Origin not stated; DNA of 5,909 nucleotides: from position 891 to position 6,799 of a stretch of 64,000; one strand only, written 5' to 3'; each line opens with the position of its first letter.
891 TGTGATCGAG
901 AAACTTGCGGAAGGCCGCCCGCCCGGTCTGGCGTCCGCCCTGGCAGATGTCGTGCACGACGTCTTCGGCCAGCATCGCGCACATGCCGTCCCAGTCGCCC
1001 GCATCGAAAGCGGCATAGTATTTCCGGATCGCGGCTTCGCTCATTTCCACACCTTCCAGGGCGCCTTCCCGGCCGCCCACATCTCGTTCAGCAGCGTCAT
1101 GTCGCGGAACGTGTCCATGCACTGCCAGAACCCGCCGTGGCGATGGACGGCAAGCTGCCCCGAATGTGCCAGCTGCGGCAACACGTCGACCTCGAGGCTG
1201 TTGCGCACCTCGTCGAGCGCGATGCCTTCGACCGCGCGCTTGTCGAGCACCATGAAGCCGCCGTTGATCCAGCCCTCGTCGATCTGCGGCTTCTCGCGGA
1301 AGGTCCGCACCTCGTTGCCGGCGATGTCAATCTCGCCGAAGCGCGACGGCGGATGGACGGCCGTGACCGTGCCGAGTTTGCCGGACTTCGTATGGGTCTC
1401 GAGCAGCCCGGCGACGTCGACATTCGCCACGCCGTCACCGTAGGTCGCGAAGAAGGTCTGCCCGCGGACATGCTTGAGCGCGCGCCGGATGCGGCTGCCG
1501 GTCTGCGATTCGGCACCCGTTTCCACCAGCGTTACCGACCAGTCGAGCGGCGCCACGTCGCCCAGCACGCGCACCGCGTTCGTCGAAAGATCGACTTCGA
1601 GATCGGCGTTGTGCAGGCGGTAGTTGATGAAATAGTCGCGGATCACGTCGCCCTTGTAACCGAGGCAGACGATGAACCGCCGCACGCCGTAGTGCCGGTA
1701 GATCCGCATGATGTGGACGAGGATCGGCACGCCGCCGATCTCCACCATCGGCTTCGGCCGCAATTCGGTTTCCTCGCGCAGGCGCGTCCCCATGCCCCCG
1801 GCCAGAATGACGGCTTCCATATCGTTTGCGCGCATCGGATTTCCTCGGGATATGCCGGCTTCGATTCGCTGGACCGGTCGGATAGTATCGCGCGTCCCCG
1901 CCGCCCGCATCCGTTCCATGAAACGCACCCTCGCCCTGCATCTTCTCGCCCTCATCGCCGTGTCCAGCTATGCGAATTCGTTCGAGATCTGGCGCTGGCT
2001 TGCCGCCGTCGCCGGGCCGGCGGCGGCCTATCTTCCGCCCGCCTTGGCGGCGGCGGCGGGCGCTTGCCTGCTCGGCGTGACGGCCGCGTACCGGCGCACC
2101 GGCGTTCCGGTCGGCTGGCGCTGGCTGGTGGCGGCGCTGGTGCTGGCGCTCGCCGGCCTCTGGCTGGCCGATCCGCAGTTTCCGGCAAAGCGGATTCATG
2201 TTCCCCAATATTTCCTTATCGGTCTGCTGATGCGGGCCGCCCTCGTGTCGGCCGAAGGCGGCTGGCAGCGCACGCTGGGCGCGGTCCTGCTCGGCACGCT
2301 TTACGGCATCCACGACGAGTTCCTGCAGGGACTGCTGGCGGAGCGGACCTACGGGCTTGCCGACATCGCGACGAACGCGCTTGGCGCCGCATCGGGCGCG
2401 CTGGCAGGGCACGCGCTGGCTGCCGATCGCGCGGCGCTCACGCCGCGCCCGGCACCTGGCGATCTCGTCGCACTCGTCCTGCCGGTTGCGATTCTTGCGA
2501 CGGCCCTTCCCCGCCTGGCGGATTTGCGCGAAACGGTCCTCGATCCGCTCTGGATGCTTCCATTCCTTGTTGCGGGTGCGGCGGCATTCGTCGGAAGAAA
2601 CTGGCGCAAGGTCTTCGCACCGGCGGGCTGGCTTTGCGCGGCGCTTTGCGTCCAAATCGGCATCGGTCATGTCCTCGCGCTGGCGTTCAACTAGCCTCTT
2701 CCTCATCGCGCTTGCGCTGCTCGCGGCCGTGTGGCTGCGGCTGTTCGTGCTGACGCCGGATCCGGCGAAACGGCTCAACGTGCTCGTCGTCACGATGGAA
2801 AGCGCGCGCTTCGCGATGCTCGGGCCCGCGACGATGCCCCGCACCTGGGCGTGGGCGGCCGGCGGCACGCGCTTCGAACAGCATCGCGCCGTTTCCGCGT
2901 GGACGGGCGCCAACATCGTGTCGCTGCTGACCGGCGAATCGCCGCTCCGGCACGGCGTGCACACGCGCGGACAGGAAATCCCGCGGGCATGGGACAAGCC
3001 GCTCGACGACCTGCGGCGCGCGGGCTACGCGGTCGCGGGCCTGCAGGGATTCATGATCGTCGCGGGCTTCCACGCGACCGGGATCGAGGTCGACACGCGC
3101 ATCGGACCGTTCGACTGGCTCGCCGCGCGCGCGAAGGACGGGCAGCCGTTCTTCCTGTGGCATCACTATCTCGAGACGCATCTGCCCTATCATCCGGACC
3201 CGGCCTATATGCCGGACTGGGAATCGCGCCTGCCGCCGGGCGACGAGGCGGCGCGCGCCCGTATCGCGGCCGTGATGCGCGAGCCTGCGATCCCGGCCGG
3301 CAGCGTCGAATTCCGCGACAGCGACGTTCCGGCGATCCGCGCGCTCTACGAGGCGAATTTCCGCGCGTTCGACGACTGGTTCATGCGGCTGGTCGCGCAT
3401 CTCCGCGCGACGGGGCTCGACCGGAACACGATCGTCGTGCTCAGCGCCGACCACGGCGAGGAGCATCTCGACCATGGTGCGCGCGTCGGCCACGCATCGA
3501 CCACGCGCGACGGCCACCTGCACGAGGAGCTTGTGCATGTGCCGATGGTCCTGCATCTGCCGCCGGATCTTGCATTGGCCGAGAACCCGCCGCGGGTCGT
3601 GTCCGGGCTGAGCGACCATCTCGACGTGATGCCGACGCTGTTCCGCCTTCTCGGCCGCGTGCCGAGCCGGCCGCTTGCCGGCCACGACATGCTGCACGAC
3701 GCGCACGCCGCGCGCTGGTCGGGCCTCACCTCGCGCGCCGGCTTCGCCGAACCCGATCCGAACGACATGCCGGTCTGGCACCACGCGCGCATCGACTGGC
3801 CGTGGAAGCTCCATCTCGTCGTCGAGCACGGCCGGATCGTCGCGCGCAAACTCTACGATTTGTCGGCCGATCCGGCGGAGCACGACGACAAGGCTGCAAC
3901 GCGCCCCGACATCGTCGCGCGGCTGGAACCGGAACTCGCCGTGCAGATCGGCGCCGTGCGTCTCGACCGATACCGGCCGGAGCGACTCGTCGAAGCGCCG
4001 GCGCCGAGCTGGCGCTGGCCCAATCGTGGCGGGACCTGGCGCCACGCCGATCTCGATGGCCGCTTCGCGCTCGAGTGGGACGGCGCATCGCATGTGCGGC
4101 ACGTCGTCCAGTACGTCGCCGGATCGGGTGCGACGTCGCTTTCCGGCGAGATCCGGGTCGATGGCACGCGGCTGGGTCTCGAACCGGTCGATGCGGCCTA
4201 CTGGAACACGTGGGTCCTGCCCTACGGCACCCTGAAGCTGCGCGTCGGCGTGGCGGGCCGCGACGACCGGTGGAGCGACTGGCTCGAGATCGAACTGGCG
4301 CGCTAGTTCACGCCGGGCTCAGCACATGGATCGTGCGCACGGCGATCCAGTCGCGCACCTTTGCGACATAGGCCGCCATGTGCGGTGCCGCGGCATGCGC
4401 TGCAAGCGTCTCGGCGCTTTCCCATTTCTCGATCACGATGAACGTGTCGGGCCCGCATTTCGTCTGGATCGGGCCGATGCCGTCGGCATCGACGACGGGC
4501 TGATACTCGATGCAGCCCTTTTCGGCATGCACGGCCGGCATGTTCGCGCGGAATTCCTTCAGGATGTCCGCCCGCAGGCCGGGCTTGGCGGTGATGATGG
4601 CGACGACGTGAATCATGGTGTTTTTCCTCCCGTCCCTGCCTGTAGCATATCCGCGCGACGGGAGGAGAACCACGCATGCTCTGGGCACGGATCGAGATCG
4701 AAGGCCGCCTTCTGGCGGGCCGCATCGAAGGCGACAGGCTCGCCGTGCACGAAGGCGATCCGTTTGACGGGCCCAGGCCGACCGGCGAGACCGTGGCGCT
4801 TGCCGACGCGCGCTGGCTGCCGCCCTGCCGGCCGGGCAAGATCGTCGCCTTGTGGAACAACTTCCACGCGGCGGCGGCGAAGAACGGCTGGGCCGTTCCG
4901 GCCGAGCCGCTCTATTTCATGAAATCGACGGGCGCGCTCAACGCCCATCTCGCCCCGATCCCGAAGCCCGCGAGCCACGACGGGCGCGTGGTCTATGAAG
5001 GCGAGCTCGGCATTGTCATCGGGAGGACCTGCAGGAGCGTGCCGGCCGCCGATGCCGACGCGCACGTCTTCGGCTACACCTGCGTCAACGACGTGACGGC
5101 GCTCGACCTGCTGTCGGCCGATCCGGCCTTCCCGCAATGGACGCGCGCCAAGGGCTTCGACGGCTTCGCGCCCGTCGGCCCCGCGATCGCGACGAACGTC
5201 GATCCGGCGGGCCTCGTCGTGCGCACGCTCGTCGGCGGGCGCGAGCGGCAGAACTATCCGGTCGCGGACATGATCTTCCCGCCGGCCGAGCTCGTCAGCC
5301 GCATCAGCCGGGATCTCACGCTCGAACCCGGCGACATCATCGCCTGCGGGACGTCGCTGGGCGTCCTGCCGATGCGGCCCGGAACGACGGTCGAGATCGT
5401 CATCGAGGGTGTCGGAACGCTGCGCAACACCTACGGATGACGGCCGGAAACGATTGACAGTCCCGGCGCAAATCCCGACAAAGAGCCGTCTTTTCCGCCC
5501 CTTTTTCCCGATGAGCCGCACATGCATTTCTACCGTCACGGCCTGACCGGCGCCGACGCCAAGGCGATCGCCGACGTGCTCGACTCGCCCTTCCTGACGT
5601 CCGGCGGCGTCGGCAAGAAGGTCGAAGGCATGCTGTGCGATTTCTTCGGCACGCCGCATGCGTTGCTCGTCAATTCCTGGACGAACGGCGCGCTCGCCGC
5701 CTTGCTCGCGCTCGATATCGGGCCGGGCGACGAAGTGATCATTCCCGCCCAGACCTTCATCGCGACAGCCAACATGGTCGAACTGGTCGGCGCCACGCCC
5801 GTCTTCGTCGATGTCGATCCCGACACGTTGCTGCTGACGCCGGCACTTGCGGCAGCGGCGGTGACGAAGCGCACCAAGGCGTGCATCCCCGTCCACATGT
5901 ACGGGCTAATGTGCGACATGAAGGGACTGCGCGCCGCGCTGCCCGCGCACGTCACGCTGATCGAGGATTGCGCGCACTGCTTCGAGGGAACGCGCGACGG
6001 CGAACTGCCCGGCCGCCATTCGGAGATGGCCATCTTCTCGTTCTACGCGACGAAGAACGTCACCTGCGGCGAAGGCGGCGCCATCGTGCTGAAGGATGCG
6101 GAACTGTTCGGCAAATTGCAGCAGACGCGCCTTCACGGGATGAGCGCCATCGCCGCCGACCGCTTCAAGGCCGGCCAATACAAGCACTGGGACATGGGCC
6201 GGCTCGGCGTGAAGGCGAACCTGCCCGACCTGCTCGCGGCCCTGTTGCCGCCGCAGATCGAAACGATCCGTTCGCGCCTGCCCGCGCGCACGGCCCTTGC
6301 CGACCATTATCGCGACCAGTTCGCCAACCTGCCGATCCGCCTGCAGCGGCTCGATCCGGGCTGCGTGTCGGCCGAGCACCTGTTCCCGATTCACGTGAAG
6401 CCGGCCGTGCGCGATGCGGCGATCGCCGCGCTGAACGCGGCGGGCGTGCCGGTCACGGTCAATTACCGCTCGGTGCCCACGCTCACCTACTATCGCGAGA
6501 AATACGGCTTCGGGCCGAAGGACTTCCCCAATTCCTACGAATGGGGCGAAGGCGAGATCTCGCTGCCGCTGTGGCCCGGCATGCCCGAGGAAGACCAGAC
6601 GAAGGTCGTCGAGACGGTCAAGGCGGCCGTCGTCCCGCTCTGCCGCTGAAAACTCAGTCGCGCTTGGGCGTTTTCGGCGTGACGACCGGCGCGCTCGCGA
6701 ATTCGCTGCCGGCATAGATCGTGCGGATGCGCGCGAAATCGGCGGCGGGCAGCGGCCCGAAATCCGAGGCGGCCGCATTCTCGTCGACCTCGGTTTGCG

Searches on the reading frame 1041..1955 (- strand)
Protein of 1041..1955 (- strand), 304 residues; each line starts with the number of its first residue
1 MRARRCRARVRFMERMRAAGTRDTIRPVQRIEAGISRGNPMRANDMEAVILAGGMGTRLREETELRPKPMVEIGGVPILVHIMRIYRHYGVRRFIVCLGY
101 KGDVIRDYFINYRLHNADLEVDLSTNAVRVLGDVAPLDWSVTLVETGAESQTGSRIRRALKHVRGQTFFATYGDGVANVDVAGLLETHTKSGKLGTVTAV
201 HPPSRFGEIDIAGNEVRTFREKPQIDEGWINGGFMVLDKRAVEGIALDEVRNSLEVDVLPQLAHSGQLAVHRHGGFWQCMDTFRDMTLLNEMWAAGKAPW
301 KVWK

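Call 74: search_protein_families(library=pfam, proteins=[window:1041-1955:-], max_evalue=0.001)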
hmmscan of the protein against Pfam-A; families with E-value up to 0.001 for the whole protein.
window:1041-1955:- (304 aa): 2 families
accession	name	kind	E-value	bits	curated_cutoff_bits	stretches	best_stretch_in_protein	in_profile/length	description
PF00483.29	NTP_transferase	-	1.2e-15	58.2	21.2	1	48-277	2-226/245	Nucleotidyl transferase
PF12804.13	NTP_transf_3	-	4.6e-09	37.1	27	1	48-174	1-95/160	MobA-like NTP transferase domain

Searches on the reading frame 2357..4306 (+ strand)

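Call 74: search_protein_families(library=pfam, proteins=[window:2357-4306:+], max_evalue=0.001)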
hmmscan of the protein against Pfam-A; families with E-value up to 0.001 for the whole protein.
window:2357-4306:+ (649 aa): 3 families
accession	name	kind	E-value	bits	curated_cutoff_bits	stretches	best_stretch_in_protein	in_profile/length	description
PF00884.28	Sulfatase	-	6.9e-24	85.1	25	1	254-433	156-300/301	Sulfatase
PF01663.27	Phosphodiest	-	3.3e-08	34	23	0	331-379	184-234/342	Type I phosphodiesterase / nucleotide pyrophosphatase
PF02995.22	DUF229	-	0.00056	19.2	25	0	336-416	311-380/496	Protein of unknown function (DUF229)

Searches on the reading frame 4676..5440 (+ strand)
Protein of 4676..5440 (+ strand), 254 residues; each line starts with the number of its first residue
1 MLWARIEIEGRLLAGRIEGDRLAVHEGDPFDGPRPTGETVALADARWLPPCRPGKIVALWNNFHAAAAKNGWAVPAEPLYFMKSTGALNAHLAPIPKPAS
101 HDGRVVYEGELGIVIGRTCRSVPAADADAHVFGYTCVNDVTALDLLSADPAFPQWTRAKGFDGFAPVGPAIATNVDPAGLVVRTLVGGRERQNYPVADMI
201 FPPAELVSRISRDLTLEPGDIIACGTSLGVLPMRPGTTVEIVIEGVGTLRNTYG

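Call 74: search_protein_families(library=pfam, proteins=[window:4676-5440:+], max_evalue=0.001)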
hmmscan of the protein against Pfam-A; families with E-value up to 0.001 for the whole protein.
window:4676-5440:+ (254 aa): 2 families
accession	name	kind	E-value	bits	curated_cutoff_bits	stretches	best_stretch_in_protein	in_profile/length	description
PF01557.24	FAA_hydrolase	-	4.6e-54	183.8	23.9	1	55-252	1-212/214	Fumarylacetoacetate (FAA) hydrolase C-terminal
PF10370.14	Rv2993c-like_N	-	7.9e-15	55.9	21.3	1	1-50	1-50/50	Rv2993c-like, N-terminal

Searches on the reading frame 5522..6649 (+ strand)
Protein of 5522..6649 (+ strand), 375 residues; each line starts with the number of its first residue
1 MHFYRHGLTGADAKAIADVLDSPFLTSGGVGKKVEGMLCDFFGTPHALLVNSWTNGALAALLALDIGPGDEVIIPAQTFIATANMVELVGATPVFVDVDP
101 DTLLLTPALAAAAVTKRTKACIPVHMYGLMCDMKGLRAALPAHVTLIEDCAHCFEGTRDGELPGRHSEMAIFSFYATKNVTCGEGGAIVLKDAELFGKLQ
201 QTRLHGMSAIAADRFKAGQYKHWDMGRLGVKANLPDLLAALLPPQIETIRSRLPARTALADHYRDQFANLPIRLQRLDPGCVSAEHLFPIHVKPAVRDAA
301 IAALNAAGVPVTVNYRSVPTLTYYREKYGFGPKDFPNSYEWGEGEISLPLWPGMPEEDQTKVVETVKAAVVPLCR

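Call 74: search_protein_families(library=pfam, proteins=[window:5522-6649:+], max_evalue=0.001)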
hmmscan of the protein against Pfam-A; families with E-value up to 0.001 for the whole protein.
window:5522-6649:+ (375 aa): 1 family
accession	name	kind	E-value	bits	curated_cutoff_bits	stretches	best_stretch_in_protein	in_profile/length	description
PF01041.23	DegT_DnrJ_EryC1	-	1.8e-90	304.2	19.8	1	12-366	7-359/360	DegT/DnrJ/EryC1/StrS aminotransferase family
